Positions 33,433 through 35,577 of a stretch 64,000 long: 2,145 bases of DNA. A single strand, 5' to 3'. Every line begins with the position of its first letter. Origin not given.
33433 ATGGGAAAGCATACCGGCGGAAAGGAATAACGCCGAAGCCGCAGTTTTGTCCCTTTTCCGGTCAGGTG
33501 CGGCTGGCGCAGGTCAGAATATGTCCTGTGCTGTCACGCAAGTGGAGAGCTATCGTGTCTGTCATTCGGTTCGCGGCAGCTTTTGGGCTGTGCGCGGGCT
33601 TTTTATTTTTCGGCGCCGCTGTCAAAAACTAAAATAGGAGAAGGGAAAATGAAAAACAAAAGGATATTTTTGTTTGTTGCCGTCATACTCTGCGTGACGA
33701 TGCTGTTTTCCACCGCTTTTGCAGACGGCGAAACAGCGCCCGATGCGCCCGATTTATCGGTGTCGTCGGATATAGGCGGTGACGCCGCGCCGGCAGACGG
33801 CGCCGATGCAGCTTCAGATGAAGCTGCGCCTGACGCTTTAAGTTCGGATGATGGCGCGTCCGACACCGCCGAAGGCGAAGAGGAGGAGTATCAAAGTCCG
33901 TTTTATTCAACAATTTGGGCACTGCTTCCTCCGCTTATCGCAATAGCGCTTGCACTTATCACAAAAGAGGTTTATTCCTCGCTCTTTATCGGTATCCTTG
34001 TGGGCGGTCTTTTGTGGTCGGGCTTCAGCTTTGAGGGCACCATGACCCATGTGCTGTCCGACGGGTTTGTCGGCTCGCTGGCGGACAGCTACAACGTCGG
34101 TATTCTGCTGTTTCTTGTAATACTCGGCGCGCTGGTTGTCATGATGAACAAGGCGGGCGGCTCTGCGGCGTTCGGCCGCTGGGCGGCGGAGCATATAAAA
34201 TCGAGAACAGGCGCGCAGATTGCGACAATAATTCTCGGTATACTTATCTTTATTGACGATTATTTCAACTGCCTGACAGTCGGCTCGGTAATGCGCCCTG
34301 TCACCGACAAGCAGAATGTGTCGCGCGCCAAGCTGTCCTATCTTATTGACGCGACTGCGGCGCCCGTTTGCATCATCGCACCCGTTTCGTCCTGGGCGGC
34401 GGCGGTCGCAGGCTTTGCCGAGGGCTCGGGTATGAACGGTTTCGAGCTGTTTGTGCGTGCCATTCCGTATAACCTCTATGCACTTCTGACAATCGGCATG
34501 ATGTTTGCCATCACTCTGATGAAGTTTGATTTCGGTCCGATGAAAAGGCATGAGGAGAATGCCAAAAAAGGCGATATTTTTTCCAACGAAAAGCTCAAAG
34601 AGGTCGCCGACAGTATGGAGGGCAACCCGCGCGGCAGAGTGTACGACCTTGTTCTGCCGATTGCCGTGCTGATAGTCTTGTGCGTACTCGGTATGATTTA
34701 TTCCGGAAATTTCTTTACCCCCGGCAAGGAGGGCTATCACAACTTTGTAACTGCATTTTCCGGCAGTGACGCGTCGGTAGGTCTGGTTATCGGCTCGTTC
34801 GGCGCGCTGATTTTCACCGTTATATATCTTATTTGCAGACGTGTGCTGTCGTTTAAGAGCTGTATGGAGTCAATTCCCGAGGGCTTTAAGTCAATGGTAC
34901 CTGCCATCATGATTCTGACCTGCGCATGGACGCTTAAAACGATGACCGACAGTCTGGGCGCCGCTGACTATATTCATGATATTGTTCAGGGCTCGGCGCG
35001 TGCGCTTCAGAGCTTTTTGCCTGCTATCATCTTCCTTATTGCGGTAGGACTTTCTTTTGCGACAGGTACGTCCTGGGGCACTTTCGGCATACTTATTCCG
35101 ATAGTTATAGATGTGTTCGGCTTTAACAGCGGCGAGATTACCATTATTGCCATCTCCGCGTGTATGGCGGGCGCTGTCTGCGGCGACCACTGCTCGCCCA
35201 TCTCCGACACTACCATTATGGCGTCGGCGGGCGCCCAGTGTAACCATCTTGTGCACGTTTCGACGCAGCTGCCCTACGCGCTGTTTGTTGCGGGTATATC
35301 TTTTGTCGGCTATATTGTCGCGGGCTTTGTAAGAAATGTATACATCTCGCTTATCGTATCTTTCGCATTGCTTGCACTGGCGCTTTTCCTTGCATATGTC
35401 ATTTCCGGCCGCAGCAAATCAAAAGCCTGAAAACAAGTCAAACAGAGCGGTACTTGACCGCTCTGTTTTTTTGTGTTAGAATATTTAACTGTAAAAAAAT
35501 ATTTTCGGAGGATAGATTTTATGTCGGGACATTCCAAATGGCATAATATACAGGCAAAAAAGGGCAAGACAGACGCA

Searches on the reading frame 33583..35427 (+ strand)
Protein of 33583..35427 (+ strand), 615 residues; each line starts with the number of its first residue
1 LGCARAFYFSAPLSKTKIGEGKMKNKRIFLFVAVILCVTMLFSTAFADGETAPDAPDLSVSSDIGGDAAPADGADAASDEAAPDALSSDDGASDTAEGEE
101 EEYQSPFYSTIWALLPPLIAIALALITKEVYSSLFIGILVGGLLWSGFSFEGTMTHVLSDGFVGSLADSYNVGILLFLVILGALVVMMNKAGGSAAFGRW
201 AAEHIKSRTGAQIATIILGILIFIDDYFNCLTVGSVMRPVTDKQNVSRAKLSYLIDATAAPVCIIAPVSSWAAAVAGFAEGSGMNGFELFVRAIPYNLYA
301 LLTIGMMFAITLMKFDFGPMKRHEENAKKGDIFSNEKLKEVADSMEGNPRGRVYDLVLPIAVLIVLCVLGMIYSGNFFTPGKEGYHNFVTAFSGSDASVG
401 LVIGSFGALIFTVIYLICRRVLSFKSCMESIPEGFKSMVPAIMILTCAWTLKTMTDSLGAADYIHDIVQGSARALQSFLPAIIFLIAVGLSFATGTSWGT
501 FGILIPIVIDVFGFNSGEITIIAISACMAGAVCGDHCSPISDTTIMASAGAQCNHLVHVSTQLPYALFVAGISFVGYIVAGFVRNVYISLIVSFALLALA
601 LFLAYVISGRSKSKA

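Call 51: search_protein_families(library=pfam, proteins=[window:33583-35427:+], max_evalue=0.00001)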
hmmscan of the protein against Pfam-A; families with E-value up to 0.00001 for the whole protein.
window:33583-35427:+ (615 aa): 1 family
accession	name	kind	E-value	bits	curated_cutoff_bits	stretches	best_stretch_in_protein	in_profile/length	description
PF03553.21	Na_H_antiporter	-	1e-54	186.3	23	1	263-582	2-303/303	Na+/H+ antiporter family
